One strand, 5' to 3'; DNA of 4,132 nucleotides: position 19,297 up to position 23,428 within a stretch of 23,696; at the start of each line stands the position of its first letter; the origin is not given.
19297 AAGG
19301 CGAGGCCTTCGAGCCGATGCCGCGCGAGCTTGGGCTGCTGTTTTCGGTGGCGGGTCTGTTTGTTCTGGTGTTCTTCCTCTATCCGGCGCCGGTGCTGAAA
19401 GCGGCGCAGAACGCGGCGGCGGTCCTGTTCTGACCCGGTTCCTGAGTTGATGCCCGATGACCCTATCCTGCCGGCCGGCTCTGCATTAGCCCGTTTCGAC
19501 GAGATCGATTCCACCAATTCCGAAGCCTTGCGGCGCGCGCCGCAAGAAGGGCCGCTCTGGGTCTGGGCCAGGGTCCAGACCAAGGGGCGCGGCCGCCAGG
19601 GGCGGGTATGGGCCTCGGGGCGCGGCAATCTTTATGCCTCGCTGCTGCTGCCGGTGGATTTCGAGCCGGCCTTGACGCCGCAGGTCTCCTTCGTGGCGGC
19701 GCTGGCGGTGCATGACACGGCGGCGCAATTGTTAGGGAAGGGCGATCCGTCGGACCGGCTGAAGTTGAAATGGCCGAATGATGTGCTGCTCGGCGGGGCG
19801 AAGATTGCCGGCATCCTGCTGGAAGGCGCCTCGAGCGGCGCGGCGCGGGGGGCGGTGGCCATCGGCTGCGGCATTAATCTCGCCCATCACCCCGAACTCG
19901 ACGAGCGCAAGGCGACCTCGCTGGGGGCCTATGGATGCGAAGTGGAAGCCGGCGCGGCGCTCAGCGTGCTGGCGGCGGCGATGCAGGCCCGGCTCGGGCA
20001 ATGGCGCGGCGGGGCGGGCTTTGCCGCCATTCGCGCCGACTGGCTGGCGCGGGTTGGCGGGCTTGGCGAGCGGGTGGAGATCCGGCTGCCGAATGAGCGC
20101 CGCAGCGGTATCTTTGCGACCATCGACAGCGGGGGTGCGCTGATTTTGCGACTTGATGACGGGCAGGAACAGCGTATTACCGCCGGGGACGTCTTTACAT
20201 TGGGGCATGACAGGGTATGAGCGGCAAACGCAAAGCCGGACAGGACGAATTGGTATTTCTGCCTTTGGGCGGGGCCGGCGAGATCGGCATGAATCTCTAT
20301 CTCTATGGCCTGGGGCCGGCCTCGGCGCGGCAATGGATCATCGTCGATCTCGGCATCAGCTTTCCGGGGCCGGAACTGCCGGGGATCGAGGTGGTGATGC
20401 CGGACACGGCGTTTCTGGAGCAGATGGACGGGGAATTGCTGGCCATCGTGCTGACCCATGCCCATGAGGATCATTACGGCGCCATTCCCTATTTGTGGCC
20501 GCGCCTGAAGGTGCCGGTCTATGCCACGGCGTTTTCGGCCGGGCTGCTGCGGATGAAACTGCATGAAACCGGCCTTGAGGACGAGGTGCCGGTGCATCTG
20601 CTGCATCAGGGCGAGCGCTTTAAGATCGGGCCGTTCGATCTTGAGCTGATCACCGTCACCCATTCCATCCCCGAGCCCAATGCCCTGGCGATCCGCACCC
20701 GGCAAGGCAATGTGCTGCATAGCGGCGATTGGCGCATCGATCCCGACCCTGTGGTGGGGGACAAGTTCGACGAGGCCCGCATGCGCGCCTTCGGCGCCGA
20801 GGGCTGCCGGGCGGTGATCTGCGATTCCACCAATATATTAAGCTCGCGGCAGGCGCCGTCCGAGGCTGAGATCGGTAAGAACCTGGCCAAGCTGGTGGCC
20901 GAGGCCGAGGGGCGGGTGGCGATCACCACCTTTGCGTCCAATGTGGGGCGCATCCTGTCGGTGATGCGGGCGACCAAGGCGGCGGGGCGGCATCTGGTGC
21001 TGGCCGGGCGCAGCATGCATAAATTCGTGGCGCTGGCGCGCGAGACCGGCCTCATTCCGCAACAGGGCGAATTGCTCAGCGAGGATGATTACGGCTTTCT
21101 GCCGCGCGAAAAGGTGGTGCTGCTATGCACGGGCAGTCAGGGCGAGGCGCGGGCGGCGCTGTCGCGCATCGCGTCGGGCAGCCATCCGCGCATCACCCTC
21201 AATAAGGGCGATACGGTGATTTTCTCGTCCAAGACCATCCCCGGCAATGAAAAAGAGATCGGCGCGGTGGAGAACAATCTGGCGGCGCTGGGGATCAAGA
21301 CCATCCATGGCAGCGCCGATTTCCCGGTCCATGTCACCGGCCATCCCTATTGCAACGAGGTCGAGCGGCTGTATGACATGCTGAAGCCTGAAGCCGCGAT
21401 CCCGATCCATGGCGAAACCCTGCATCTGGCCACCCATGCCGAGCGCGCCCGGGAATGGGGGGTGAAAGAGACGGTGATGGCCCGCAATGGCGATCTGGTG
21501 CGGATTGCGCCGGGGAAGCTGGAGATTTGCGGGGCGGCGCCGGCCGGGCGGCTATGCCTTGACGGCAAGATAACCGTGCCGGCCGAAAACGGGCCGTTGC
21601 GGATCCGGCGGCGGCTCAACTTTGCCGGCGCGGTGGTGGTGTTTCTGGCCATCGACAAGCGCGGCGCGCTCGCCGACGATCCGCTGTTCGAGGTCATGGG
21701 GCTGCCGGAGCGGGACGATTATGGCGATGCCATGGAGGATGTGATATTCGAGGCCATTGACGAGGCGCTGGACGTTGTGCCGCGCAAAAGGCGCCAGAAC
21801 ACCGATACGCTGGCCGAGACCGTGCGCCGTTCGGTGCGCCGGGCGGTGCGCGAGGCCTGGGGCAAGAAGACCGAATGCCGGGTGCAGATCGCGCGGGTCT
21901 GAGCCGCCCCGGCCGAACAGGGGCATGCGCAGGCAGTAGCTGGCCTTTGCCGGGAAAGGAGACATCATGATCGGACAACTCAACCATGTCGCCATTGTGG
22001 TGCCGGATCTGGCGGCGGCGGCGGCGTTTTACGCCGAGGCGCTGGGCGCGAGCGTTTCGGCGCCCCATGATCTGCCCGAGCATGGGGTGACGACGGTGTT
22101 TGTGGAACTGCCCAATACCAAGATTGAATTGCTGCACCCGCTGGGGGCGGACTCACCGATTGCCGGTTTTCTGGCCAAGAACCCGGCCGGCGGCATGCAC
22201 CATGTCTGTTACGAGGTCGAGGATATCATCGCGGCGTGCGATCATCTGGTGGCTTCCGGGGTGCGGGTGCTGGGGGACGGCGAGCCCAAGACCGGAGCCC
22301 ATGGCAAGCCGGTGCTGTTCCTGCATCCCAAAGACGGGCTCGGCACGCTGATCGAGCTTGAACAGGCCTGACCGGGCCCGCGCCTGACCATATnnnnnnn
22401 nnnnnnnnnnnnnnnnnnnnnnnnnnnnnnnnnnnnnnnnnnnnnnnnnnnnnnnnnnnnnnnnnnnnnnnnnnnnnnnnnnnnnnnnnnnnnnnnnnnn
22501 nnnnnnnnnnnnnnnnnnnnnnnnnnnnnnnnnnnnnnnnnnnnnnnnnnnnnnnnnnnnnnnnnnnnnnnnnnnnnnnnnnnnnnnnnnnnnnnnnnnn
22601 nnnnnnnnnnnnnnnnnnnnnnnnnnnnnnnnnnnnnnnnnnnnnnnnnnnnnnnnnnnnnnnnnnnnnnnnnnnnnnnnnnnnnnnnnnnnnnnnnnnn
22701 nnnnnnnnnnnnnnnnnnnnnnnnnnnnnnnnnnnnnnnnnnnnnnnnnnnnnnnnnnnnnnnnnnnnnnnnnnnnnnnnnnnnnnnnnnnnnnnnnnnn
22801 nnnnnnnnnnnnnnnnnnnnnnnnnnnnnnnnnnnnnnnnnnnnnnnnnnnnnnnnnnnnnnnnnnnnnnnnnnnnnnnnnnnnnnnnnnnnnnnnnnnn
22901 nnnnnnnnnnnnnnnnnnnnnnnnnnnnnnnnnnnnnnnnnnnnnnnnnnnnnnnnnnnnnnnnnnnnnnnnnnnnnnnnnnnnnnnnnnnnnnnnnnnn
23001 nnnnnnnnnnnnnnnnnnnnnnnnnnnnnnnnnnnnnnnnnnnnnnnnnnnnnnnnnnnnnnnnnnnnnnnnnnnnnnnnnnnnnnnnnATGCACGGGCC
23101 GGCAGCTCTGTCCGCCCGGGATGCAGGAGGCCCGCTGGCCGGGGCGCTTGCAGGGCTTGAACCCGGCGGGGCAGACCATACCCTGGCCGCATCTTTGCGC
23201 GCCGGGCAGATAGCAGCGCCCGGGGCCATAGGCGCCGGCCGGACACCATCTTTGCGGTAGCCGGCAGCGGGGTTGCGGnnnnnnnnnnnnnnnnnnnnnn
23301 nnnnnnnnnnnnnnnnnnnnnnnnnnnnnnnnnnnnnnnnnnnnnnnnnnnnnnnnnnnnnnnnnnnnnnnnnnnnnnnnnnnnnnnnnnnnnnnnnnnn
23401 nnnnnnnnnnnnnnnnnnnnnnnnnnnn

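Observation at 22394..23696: Unclassified eight-cysteine modular repeat protein at the edge of a core-gene block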

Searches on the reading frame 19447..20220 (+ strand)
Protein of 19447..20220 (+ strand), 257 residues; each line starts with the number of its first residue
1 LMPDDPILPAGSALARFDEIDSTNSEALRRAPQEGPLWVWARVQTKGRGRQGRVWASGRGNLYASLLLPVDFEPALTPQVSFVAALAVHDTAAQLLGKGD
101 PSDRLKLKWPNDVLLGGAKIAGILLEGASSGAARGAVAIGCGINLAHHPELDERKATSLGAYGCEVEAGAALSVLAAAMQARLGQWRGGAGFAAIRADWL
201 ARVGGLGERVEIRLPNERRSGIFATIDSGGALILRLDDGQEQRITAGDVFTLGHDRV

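Call 89: search_protein_families(library=ncbifam, proteins=[window:19447-20220:+], max_evalue=0.00001)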
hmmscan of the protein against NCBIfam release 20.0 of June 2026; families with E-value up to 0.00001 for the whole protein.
window:19447-20220:+ (257 aa): 11 families
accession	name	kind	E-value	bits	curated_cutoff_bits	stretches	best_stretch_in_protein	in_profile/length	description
TIGR00121.1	birA_ligase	equivalog_domain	2.7e-37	128.6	83.1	1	16-249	4-232/235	biotin--[acetyl-CoA-carboxylase] ligase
NF008848.0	PRK11886.1-3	equivalog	1.9e-33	115.9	362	1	14-249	80-313/319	bifunctional biotin--[acetyl-CoA-carboxylase] ligase/biotin operon repressor BirA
NF006206.0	PRK08330.1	equivalog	7.8e-33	113.8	311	1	13-249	12-238/243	biotin--protein ligase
NF008847.0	PRK11886.1-2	equivalog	4.7e-28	98.4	293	1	20-249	87-314/320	bifunctional biotin--[acetyl-CoA-carboxylase] ligase/biotin operon repressor BirA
NF005405.0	PRK06955.1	equivalog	3.1e-25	88.9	312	1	34-249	63-291/300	biotin--[acetyl-CoA-carboxylase] ligase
NF008850.0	PRK11886.1-5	equivalog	7.8e-21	74.6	489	1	17-244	84-310/320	bifunctional biotin--[acetyl-CoA-carboxylase] ligase/biotin operon repressor BirA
NF008849.0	PRK11886.1-4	equivalog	5.5e-20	71.7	474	1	17-238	84-304/320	bifunctional biotin--[acetyl-CoA-carboxylase] ligase/biotin operon repressor BirA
NF008846.0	PRK11886.1-1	equivalog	4e-13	49.4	353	1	37-159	102-224/312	bifunctional biotin--[acetyl-CoA-carboxylase] ligase/biotin operon repressor BirA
NF009862.0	PRK13325.1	equivalog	5e-13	48.6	761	1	40-251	114-322/592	bifunctional biotin--[acetyl-CoA-carboxylase] ligase/type III pantothenate kinase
NF006294.0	PRK08477.1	equivalog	4.9e-12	45.7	179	1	15-150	7-136/214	biotin--[acetyl-CoA-carboxylase] ligase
NF004607.0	PRK05935.1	equivalog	8.1e-11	42.1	219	1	39-145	33-133/190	biotin--protein ligase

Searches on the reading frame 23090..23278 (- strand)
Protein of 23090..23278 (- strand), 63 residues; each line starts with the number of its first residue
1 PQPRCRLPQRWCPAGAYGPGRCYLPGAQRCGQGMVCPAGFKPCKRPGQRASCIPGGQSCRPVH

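Call 23: search_solved_structures(query=A2, max_evalue=10, show_alignments=3)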
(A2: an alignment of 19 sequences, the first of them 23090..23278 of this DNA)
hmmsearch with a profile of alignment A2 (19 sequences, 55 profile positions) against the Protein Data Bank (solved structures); distinct sequences matched with E-value up to 10: 2.
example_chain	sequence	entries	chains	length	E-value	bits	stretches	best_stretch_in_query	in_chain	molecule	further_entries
6gft_A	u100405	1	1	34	0.4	14.2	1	14-41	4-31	cyriotoxin-1a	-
9yd8_A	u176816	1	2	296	9.3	9.8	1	12-27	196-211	Phospholipase D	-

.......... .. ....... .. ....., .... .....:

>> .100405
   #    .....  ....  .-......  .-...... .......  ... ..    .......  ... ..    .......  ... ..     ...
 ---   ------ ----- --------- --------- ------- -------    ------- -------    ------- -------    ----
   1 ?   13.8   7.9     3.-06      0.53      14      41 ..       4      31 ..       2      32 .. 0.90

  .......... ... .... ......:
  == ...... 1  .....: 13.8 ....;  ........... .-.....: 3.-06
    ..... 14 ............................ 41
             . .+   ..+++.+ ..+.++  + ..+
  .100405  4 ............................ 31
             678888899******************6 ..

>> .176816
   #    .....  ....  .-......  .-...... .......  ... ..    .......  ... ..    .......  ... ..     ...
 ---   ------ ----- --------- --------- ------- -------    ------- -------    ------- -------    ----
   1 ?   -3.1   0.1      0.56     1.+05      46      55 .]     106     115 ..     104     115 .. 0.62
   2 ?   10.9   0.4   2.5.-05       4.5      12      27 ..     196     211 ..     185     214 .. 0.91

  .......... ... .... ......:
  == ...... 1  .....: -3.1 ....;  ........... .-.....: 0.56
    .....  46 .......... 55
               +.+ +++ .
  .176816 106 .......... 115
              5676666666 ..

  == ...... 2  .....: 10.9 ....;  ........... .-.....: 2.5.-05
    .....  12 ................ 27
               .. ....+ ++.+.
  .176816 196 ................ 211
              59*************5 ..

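Call 28: predict_structure(alignment_id=A2)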
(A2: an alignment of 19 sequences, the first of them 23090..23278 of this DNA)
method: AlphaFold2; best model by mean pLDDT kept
length: 63 residues; sequences in the alignment: 19
mean_pLDDT: 90.2   pTM: 0.70
mean pLDDT of the five models: 90.2, 88.9, 88.3, 87.4, 87.3
residues with pLDDT >= 90: 48; 70-90: 11; 50-70: 4; < 50: 0
segments of 3 or more residues with pLDDT < 50: none
pLDDT, mean of each block of 10 residues (from residue 1): 84 93 95 95 91 92 63
secondary structure, 60 per line:
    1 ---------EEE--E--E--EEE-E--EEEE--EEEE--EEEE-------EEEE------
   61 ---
elements in order: E10-12 E21-23 E28-31 E34-37 E40-43 E51-54

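Call 39: fold_search(model_id=the predicted structure, library=pdb)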
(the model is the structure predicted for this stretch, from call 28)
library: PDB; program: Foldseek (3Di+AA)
matches with E <= 10: 12; with E <= 0.001: 0
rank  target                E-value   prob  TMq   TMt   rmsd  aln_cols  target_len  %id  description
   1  3qo4                  3.1e+00  0.06  0.26  0.12  10.6        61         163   16  The Crystal Structure of Death Receptor 6 (released 2011-05-18)
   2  9yio_B                3.5e+00  0.08  0.31  0.24  12.4        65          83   11  Crystal structure of 5B3 Fab in complex with PvRipr EGF7-8 (released 2026-02-04)
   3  4yn0_A                3.5e+00  0.06  0.27  0.12  10.4        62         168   16  Crystal structure of APP E2 domain in complex with DR6 CRD domain (released 2015-04-15)
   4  8d3c_A                3.7e+00  0.08  0.32  0.03   6.5        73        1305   19  VWF tubule derived from monomeric D1-A1 (released 2022-07-06)
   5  1m6b_A                5.4e+00  0.04  0.29  0.05  10.6        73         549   25  Structure of the HER3 (ERBB3) Extracellular Domain (released 2002-08-02)
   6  2jye_MODEL_1_A        5.7e+00  0.08  0.29  0.27   3.4        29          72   28  Human Granulin A (released 2008-04-22)
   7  8d3d_A                6.9e+00  0.05  0.32  0.03   7.6        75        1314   16  VWF tubule derived from dimeric D1-A1 (released 2022-07-06)
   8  1g26_MODEL_1_A        7.8e+00  0.08  0.29  0.49   2.8        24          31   33  THE SOLUTION STRUCTURE OF A WELL-FOLDED PEPTIDE BASED ON THE 31-RESIDUE AMINO-TERMINAL SUBDOMAIN OF HUMAN GRAN (released 2000-11-01)
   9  4kgg_C                7.8e+00  0.04  0.28  0.12  10.2        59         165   17  Crystal structure of light mutant2 and dcr3 complex (released 2013-08-07)
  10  4msv_B                8.8e+00  0.03  0.27  0.13  10.4        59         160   17  Crystal structure of FASL and DcR3 complex (released 2013-11-27)
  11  4fz1_D                9.3e+00  0.09  0.28  0.47   1.7        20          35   25  Crystal structure of acid-sensing ion channel in complex with psalmotoxin 1 at high pH (released 2012-08-01)
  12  3alq_U                9.3e+00  0.03  0.27  0.12  10.7        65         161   20  Crystal structure of TNF-TNFR2 complex (released 2010-11-17)

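Call 57: find_homologous_proteins(query=A4, max_evalue=0.001)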
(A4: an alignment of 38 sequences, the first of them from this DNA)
Query A4 (38 sequences) (55 aa, profile of the alignment): 5 proteins with E <= 0.001 among 83 candidates.
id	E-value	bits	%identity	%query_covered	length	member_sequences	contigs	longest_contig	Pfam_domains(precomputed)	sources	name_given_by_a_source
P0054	2.7e-23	100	39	89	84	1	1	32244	-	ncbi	-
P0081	1.4e-16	78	43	73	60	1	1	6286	-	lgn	-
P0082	1.0e-12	66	45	60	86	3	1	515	-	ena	-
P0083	2.5e-11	62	43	67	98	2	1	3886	-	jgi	jgi:hypothetical protein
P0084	3.5e-11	61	37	75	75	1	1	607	-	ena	-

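Call 61: search_protein_families(library=pfam, alignment_id=A4, max_evalue=10)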
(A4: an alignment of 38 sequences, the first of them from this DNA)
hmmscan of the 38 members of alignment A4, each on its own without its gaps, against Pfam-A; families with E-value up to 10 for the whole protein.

A. member 1, seq(55 aa): 0 families

B. families by the number of members that match (of 38 scanned): 13 families
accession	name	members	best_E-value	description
PF06876.18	SCRL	2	0.49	Plant self-incompatibility response (SCRL) protein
PF00095.26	WAP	1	0.0093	WAP-type (Whey Acidic Protein) 'four-disulfide core'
PF20888.2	SVN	1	0.014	Scytovirin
PF21947.2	Toxin_cobra-type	1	0.016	Snake toxin cobra-type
PF14653.11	IGFL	1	0.058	Insulin growth factor-like family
PF17491.7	m_DGTX_Dc1a_b_c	1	0.074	Spider Toxins mu-diguetoxin-1 a, b and c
PF06809.16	NPDC1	1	0.11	Neural proliferation differentiation control-1 protein (NPDC1)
PF02977.21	CarbpepA_inh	1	0.31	Carboxypeptidase A inhibitor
PF01508.21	Paramecium_SA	1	0.83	Paramecium surface antigen domain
PF24613.1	EGF_Hmr-1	1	1.4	Cadherin-related hmr-1, EGF domain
PF23301.1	EGF_PEAR1L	1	1.8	Platelet endothelial aggregation receptor 1-like, EGF domain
PF08081.16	RBM1CTR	1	2.3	RBM1CTR (NUC064) family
PF01821.23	ANATO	1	6.1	Anaphylotoxin-like domain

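Call 62: search_solved_structures(query=A4, max_evalue=10, show_alignments=4)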
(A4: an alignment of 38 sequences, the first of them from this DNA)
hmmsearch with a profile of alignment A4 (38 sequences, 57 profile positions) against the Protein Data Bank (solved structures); distinct sequences matched with E-value up to 10: 2.
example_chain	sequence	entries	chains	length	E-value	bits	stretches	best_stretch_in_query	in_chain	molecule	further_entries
5z5k_B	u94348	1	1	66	0.23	15.1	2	6-52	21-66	Draxin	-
9yd8_A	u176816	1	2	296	3.5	11.4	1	12-28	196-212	Phospholipase D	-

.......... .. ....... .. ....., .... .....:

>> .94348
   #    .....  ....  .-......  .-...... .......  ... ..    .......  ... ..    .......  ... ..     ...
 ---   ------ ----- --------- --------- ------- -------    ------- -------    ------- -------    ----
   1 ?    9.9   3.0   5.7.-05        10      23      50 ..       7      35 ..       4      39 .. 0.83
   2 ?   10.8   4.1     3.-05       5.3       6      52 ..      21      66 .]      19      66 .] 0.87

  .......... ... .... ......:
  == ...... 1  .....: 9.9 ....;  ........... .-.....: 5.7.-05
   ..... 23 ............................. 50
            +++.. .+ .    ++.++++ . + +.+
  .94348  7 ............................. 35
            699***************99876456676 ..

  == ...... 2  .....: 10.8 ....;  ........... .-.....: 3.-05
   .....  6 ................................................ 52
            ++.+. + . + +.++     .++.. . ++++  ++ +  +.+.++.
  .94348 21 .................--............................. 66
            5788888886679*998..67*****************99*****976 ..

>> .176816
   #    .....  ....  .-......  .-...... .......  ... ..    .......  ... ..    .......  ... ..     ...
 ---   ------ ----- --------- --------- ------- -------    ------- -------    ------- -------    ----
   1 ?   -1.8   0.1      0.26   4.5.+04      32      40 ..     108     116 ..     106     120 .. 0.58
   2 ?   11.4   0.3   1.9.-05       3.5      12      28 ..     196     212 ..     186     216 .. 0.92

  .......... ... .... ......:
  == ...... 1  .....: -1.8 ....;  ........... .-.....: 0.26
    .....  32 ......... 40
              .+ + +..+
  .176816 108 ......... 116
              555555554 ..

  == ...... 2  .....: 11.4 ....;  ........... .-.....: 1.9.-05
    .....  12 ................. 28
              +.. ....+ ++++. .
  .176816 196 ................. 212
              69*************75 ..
